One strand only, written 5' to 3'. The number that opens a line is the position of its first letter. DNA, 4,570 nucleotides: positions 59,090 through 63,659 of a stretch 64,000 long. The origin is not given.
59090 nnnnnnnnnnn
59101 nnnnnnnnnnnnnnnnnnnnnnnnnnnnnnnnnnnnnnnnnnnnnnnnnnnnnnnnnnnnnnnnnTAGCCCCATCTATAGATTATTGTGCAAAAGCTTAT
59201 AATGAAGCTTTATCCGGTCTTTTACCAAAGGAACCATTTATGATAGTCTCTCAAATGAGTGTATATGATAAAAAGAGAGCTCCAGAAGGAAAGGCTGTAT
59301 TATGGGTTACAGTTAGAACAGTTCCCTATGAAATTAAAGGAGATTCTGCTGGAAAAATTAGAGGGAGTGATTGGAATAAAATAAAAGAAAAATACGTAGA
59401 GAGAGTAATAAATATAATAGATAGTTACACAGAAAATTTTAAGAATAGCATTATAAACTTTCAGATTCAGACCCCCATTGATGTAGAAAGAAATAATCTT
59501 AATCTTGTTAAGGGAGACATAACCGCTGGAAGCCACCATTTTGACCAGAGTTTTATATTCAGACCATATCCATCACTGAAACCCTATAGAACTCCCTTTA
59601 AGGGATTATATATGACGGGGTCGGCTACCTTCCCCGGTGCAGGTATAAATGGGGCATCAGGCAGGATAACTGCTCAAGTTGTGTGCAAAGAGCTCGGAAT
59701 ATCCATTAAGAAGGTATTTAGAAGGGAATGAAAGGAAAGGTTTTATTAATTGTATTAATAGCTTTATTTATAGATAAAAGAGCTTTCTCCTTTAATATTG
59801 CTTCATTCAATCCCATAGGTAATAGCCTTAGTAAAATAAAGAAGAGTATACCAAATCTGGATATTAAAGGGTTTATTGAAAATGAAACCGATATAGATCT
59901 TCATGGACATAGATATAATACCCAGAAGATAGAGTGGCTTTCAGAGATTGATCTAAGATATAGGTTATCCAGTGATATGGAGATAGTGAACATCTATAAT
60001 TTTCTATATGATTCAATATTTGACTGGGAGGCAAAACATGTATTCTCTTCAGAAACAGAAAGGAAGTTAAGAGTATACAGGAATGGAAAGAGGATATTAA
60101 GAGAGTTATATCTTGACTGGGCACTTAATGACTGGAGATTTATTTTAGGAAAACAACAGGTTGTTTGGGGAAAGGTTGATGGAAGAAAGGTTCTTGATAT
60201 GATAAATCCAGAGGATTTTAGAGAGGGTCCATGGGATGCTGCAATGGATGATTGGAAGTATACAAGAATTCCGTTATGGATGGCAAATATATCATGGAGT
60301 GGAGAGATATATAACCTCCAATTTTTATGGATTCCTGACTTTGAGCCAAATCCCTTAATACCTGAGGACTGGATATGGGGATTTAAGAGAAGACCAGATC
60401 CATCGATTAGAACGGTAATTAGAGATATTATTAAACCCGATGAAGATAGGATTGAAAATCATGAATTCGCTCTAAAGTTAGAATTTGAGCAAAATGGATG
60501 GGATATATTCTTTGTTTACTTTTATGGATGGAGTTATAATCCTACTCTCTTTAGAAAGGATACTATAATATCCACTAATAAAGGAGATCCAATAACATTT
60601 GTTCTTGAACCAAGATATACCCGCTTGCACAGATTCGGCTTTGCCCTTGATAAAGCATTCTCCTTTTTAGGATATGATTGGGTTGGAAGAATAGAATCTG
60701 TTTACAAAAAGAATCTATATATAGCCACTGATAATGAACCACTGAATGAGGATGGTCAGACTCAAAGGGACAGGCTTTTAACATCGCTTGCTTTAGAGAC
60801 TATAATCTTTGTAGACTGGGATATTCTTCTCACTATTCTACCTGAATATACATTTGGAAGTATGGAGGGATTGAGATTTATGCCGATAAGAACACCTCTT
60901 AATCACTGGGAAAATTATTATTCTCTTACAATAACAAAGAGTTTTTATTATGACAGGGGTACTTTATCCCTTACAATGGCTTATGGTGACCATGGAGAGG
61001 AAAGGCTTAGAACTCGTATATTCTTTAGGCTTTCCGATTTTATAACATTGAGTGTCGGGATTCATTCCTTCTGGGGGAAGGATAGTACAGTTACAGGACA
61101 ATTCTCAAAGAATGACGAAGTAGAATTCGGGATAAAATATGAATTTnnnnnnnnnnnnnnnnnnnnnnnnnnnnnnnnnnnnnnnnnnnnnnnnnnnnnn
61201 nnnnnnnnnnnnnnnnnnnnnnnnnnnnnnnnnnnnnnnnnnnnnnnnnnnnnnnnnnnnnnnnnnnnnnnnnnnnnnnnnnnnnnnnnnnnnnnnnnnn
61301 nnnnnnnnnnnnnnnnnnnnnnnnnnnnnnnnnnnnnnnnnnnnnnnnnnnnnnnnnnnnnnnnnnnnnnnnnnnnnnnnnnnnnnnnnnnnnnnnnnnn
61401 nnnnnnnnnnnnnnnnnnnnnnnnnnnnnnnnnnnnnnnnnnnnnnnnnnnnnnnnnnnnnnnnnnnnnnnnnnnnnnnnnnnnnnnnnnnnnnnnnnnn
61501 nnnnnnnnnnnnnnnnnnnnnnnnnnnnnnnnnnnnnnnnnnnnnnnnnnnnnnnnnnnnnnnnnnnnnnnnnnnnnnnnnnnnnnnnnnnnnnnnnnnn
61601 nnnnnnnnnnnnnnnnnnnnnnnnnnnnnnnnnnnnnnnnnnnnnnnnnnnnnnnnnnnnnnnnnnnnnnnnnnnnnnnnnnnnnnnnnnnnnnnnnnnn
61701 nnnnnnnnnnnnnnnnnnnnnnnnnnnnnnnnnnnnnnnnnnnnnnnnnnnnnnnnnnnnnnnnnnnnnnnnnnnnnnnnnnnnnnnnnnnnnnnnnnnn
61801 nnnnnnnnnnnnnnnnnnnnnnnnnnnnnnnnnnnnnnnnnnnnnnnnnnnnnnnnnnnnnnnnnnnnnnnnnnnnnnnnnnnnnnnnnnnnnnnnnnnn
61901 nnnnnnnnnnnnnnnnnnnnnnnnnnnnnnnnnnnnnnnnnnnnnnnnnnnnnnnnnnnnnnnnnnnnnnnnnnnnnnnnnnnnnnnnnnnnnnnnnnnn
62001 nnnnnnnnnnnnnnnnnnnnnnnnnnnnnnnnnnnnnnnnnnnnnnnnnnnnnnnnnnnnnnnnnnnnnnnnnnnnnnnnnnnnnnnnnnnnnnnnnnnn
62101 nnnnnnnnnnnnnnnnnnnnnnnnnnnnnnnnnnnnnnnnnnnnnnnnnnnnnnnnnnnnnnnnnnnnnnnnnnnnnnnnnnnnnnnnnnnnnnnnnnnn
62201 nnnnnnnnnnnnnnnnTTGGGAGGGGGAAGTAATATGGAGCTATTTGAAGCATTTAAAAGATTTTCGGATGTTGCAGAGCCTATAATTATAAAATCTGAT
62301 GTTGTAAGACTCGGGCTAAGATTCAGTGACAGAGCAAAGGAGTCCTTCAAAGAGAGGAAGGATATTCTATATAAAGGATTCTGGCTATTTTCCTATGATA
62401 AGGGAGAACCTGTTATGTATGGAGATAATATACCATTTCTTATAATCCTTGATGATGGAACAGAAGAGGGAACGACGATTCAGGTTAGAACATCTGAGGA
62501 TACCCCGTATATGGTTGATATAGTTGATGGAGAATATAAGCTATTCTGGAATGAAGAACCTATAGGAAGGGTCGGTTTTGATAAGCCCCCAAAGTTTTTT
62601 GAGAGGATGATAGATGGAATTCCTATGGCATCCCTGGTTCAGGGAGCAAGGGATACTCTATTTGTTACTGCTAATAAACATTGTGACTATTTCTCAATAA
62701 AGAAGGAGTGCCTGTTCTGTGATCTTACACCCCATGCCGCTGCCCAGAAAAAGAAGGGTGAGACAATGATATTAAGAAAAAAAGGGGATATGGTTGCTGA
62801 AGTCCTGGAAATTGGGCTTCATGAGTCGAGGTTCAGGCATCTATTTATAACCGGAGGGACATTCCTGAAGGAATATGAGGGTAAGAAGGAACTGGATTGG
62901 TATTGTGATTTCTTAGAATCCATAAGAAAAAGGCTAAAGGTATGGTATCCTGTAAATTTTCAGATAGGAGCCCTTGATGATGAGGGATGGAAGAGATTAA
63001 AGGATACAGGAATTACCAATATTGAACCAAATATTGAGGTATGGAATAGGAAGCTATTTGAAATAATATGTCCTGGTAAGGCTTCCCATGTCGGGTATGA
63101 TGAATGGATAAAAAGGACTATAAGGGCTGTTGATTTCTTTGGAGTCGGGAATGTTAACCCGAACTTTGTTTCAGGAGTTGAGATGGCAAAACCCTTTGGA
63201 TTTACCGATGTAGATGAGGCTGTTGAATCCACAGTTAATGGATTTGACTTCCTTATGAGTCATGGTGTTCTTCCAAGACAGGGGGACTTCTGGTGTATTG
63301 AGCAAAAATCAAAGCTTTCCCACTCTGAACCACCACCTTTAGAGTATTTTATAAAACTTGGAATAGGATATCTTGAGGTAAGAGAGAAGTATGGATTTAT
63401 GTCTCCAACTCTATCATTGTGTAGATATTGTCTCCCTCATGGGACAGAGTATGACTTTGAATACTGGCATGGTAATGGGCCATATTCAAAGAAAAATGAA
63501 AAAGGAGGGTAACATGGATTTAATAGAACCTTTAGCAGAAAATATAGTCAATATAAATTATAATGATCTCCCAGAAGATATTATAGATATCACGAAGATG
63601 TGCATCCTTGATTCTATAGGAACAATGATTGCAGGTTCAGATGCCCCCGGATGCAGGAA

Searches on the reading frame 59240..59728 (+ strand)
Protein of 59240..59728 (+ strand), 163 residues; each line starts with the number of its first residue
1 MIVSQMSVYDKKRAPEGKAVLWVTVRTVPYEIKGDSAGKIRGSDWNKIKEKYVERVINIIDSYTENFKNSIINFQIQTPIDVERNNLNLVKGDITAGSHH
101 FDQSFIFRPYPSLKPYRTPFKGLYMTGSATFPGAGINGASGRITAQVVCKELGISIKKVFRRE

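Call 12: search_protein_families(library=pfam, proteins=[window:59240-59728:+])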
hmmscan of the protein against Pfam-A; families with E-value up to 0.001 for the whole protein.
window:59240-59728:+ (163 aa): 0 families

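Call 56: search_protein_families(library=ncbifam, proteins=[window:59240-59728:+], max_evalue=0.00001)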
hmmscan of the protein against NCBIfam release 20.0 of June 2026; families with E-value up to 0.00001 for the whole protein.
window:59240-59728:+ (163 aa): 5 families
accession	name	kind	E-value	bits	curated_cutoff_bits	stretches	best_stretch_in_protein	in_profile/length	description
NF045689.1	BCarotKetCrtO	equivalog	1.5e-28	99.7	1000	1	3-151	391-538/563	beta-carotene ketolase CrtO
TIGR02734.1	crtI_fam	subfamily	3.5e-12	45.8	238.1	1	2-153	351-493/504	phytoene desaturase family protein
NF058655.1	CrtID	equivalog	4.4e-07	29.1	640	1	3-137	349-468/478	bifunctional phytoene desaturase/3,4-desaturase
TIGR02733.1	desat_CrtD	equivalog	5.9e-07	28.5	549.7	1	6-152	355-488/492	C-3',4' desaturase CrtD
TIGR02730.1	carot_isom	equivalog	1e-05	24.6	586.9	0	2-153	351-493/493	carotenoid isomerase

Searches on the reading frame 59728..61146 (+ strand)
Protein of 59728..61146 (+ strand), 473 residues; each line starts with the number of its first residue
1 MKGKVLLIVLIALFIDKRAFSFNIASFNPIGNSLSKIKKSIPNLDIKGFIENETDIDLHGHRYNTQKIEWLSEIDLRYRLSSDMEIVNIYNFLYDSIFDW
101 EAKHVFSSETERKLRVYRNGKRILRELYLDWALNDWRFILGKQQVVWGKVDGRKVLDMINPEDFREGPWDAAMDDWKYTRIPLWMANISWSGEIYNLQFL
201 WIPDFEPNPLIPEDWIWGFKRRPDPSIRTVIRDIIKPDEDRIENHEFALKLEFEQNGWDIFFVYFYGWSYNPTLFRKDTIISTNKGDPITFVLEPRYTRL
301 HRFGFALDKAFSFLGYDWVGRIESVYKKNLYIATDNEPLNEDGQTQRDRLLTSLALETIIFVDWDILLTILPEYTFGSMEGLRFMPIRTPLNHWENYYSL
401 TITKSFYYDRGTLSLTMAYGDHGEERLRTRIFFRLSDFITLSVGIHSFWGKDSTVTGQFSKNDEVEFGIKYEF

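Call 12: search_protein_families(library=pfam, proteins=[window:59728-61146:+])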
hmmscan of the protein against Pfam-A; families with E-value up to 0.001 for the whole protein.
window:59728-61146:+ (473 aa): 1 family
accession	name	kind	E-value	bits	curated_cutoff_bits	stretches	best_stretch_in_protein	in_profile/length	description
PF06980.17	DUF1302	-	4.2e-07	29.8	23.2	1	65-389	80-389/541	Protein of unknown function (DUF1302)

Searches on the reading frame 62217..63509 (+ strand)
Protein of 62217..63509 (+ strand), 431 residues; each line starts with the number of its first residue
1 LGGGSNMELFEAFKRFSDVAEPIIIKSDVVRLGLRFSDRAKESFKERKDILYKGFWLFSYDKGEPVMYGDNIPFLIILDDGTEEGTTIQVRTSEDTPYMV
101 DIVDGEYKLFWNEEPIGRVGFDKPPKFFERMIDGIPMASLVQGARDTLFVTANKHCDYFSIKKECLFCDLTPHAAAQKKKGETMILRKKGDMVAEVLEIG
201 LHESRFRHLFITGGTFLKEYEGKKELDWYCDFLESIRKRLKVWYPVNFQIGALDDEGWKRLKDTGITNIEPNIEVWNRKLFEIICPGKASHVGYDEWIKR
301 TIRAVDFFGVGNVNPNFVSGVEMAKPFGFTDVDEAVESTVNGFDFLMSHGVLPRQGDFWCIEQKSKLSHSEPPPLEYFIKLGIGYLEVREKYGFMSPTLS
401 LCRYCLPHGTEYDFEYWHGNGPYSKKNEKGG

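Call 12: search_protein_families(library=pfam, proteins=[window:62217-63509:+])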
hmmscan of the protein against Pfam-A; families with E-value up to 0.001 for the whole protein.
window:62217-63509:+ (431 aa): 1 family
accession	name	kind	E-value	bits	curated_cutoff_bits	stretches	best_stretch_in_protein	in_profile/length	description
PF04055.27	Radical_SAM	-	9.2e-05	23.1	29.5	1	165-292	11-127/166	Radical SAM superfamily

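Call 56: search_protein_families(library=ncbifam, proteins=[window:62217-63509:+], max_evalue=0.00001)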
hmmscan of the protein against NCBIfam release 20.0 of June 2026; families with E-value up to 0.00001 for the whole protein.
window:62217-63509:+ (431 aa): 2 families
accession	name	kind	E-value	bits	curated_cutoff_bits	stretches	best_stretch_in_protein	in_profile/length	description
NF045502.1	variant_rSAM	domain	1.9e-54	185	125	1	21-382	3-348/357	radical SAM protein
TIGR04043.1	rSAM_MSMEG_0568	hypoth_equivalog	1.4e-19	70.3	303.7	1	81-322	36-272/354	MSMEG_0568 family radical SAM protein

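Call 68: find_encoding_contigs(protein=window:62235-63509:+, flank=10000, max_places=2)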
Protein window:62235-63509:+ (425 aa): 6 contigs read that carry it; 2 places shown.
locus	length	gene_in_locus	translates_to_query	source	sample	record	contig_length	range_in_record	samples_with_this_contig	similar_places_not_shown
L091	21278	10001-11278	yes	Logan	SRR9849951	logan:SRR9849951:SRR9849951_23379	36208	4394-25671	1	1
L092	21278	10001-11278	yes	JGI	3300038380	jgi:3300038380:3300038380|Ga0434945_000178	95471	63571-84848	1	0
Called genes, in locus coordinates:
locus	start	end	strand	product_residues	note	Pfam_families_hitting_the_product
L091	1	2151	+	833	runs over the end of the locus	PF02901:PFL-like, PF01228:Gly_radical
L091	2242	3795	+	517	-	PF00890:FAD_binding_2 (faint), PF01266:DAO, PF01593:Amino_oxidase (faint), PF01946:Thi4, PF03486:HI0933_like (faint), PF07992:Pyr_redox_2 (weak), PF13450:NAD_binding_8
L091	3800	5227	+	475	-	PF20695:UbiD_N, PF01977:UbiD, PF20696:UbiD_C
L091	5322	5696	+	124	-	PF03795:YCII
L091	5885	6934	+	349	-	PF00070:Pyr_redox (faint), PF00890:FAD_binding_2 (faint), PF01134:GIDA (faint), PF01266:DAO (weak), PF01946:Thi4 (weak), PF07992:Pyr_redox_2 (weak), PF13450:NAD_binding_8, PF01593:Amino_oxidase, +1 more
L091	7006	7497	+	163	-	-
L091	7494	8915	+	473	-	PF06980:DUF1302 (faint)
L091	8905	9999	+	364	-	PF07044:DUF1329 (faint), PF17131:TP_0789-like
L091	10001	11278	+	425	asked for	-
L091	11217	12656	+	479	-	PF03972:MmgE_PrpD_N, PF19305:MmgE_PrpD_C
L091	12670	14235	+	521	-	PF00501:AMP-binding, PF13193:AMP-binding_C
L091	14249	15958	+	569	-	PF02776:TPP_enzyme_N, PF00205:TPP_enzyme_M, PF02775:TPP_enzyme_C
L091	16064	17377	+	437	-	-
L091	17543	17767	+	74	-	-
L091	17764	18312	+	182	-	-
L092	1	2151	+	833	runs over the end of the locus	PF02901:PFL-like, PF01228:Gly_radical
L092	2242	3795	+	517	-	PF00890:FAD_binding_2 (faint), PF01266:DAO, PF01593:Amino_oxidase (faint), PF01946:Thi4, PF03486:HI0933_like (faint), PF07992:Pyr_redox_2 (weak), PF13450:NAD_binding_8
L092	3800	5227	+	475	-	PF20695:UbiD_N, PF01977:UbiD, PF20696:UbiD_C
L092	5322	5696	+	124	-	PF03795:YCII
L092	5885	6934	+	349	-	PF00070:Pyr_redox (faint), PF00890:FAD_binding_2 (faint), PF01134:GIDA (faint), PF01266:DAO (weak), PF01946:Thi4 (weak), PF07992:Pyr_redox_2 (weak), PF13450:NAD_binding_8, PF01593:Amino_oxidase, +1 more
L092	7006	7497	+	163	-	-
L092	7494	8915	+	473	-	PF06980:DUF1302 (faint)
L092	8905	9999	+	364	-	PF07044:DUF1329 (faint), PF17131:TP_0789-like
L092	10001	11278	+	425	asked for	-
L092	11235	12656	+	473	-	PF03972:MmgE_PrpD_N, PF19305:MmgE_PrpD_C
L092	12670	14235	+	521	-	PF00501:AMP-binding, PF13193:AMP-binding_C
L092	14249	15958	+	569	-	PF02776:TPP_enzyme_N, PF00205:TPP_enzyme_M, PF02775:TPP_enzyme_C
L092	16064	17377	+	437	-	-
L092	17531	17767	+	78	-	-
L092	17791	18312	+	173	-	-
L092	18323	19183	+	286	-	PF00941:FAD_binding_5, PF03450:CO_deh_flav_C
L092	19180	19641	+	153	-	PF00111:Fer2 (weak), PF01799:Fer2_2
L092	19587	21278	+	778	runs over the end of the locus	PF01315:Ald_Xan_dh_C, PF02738:MoCoBD_1, PF20256:MoCoBD_2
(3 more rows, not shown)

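Call 76: search_protein_families(library=ncbifam, proteins=[L092:11235-12653:+, L092:12670-14232:+, L092:14249-15955:+, L092:16064-17374:+, L092:17791-18309:+, L092:18323-19180:+, L092:19180-19638:+], max_evalue=1e-10)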
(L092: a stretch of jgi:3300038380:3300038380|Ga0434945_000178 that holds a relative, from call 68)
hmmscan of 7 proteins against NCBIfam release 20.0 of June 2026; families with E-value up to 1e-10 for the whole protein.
L092:11235-12653:+ (473 aa): 3 families
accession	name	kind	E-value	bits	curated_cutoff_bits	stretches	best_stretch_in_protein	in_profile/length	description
NF006943.0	PRK09425.1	equivalog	5.9e-17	61.6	575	1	17-459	14-464/480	bifunctional 2-methylcitrate dehydratase/aconitate hydratase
TIGR02330.1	prpD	equivalog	3.5e-16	59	458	1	36-434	19-433/468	2-methylcitrate dehydratase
NF042438.1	PrpD_hiGCgrampos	equivalog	1.5e-13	50.2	950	1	78-466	80-478/499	2-methylcitrate dehydratase PrpD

L092:12670-14232:+ (521 aa): 101 families (the best 25 are shown)
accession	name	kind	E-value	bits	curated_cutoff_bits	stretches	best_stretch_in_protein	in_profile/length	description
NF004837.0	PRK06187.1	subfamily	3.3e-153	510.7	476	1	6-519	8-528/531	long-chain-fatty-acid--CoA ligase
NF006182.0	PRK08316.1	subfamily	4.7e-132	441.1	663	1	7-514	12-518/523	fatty acyl-CoA synthetase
NF005676.0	PRK07470.1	equivalog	2e-109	366.7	774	1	6-513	20-529/544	acyl-CoA synthetase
NF004797.0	PRK06145.1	equivalog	1.7e-103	346.7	850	1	7-513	3-495/499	acyl-CoA synthetase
NF006181.0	PRK08314.1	subfamily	2.8e-101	339.5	705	2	148-515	190-556/563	long-chain-fatty-acid--CoA ligase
NF009233.0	PRK12583.1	subfamily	1.1e-100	337.6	832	1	7-512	19-549/558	fatty acid CoA ligase family protein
NF052269.1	Staph_lig_FadD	equivalog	7.5e-99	331.3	650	1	20-510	14-490/499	long-chain-fatty-acid--CoA ligase FadD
NF005801.1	PRK07656.1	equivalog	5.3e-98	328.8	657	1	10-510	5-500/500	FadD3 family acyl-CoA ligase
NF005857.1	PRK07786.1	exception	3e-97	326.3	733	1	20-513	23-512/513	fatty-acid--CoA ligase FadD5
NF002966.0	PRK03640.1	equivalog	3.4e-94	316.1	556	1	14-512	10-479/483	o-succinylbenzoate--CoA ligase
NF005307.0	PRK06839.1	equivalog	2.2e-93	313.6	748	1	20-510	16-490/496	o-succinylbenzoate--CoA ligase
NF009071.0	PRK12406.1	subfamily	7.2e-92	308.4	701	1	24-521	5-510/510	acyl-CoA synthetase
NF006020.0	PRK08162.1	subfamily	3.2e-90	303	677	1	11-512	24-537/545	acyl-CoA synthetase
NF005463.0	PRK07059.1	subfamily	2.8e-88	296.7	869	2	156-512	198-555/557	long-chain-fatty-acid--CoA ligase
NF005220.0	PRK06710.1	equivalog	3.2e-86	289.7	1116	1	162-513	206-553/563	long-chain-fatty-acid--CoA ligase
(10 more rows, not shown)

L092:14249-15955:+ (569 aa): 45 families (the best 25 are shown)
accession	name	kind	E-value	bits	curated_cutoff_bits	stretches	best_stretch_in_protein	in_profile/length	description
NF006203.0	PRK08327.1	equivalog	6.8e-194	645.6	456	1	3-567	9-569/571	thiamine pyrophosphate-requiring protein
TIGR00118.1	acolac_lg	equivalog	7.8e-46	156.7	538.35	1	6-567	4-535/557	biosynthetic-type acetolactate synthase large subunit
NF004807.0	PRK06154.1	equivalog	1.2e-43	149.7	607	1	3-564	20-552/565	thiamine pyrophosphate-requiring protein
NF004919.0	PRK06276.1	equivalog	8.5e-43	146.5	866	1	5-567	3-539/582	acetolactate synthase large subunit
NF005485.1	PRK07092.1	equivalog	1.2e-42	146.5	493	1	4-566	2-518/523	benzoylformate decarboxylase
NF005713.0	PRK07525.1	subfamily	7.2e-41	140.2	620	2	5-268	8-250/592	sulfoacetaldehyde acetyltransferase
NF004710.0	PRK06048.1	equivalog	1.4e-40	139.4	976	1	4-567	9-538/561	acetolactate synthase large subunit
NF005039.0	PRK06456.1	equivalog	2.3e-40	138.7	868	1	8-553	7-534/572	acetolactate synthase large subunit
NF006122.0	PRK08266.1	subfamily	2.6e-40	138.4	571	1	6-568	7-526/543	hypothetical protein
NF006052.0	PRK08199.1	subfamily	4.9e-40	137.4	539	1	3-567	8-538/559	thiamine pyrophosphate protein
TIGR03457.1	sulphoacet_xsc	equivalog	7.8e-40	136.8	676.4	2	5-268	4-246/579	sulfoacetaldehyde acetyltransferase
NF006525.0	PRK08979.1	equivalog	1.3e-34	119.6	1084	1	7-568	8-547/572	acetolactate synthase 3 large subunit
NF005058.0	PRK06466.1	equivalog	2.7e-34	118.6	951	1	6-567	7-548/574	acetolactate synthase 3 large subunit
NF005936.0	PRK07979.1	equivalog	8.3e-33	113.5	1080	1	8-568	9-549/574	acetolactate synthase 3 large subunit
NF005760.0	PRK07586.1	equivalog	9.8e-33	113.9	363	2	372-553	325-504/514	acetolactate synthase large subunit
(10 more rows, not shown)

L092:16064-17374:+ (437 aa): 0 families

L092:17791-18309:+ (173 aa): 0 families

L092:18323-19180:+ (286 aa): 8 families
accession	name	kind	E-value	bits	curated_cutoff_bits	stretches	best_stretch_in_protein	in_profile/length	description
NF041019.1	glyceraldDH_beta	equivalog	2.5e-78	263.2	350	1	4-279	6-279/280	glyceraldehyde dehydrogenase subunit beta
NF043083.1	XdhB_XDHase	equivalog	6.6e-77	258.5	310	1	6-281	7-284/289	xanthine dehydrogenase subunit XdhB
NF007427.0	PRK09971.1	equivalog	7.4e-73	245.3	287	1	5-281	6-284/292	xanthine dehydrogenase FAD-binding subunit XdhB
TIGR02963.1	xanthine_xdhA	equivalog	2.5e-51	174.8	467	1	7-275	196-463/468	xanthine dehydrogenase small subunit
TIGR03195.1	4hydrxCoA_B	equivalog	2.6e-40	138.5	404.55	2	114-280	153-319/321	4-hydroxybenzoyl-CoA reductase subunit beta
TIGR03199.1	pucC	equivalog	7.5e-28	97.5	306.05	1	9-271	1-260/264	xanthine dehydrogenase subunit C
TIGR03312.1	Se_sel_red_FAD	hypoth_equivalog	1.6e-18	66.8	241.5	1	5-269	3-239/257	molybdopterin-dependent oxidoreductase FAD-binding subunit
TIGR02969.1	mam_aldehyde_ox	subfamily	9.3e-15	53.2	1912.3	1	97-271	339-517/1330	aldehyde oxidase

L092:19180-19638:+ (153 aa): 11 families
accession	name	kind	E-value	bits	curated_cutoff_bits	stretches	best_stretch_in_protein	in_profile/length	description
NF041020.1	glyceraldDH_gamma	equivalog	3.8e-69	231.5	290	1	3-148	11-156/164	glyceraldehyde dehydrogenase subunit gamma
NF043084.2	XdhC_XDHase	equivalog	1.4e-59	199.9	217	1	4-147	2-146/151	xanthine dehydrogenase subunit XdhC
TIGR03198.1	pucE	equivalog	2e-59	199.4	254.3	1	2-152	1-150/151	xanthine dehydrogenase subunit E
TIGR03193.1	4hydroxCoAred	equivalog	2.7e-56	189.6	257.8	1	5-147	2-144/148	4-hydroxybenzoyl-CoA reductase subunit gamma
NF045668.1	pterin_aldehy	equivalog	5.3e-55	186.9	1100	1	5-148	3-149/905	molybdopterin-dependent aldehyde oxidoreductase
TIGR03311.1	Se_dep_XDH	equivalog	5.4e-51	173.6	830.45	1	6-147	2-140/848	selenium-dependent xanthine dehydrogenase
NF008514.0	PRK11433.1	equivalog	9.6e-49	165.8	322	1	4-147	52-210/218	aldehyde dehydrogenase iron-sulfur subunit PaoA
NF007387.0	PRK09908.1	equivalog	3.7e-48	162.9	212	1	4-150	8-155/159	xanthine dehydrogenase iron sulfur-binding subunit XdhC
TIGR02963.1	xanthine_xdhA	equivalog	3e-45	154.7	467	1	8-147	4-154/468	xanthine dehydrogenase small subunit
TIGR02969.1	mam_aldehyde_ox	subfamily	2.5e-34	118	1912.3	1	8-148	6-158/1330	aldehyde oxidase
TIGR03313.1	Se_sel_red_Mo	hypoth_equivalog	1.9e-15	55.7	1101.9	1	8-147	2-141/951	molybdopterin-dependent oxidoreductase Mo/Fe-S-binding subunit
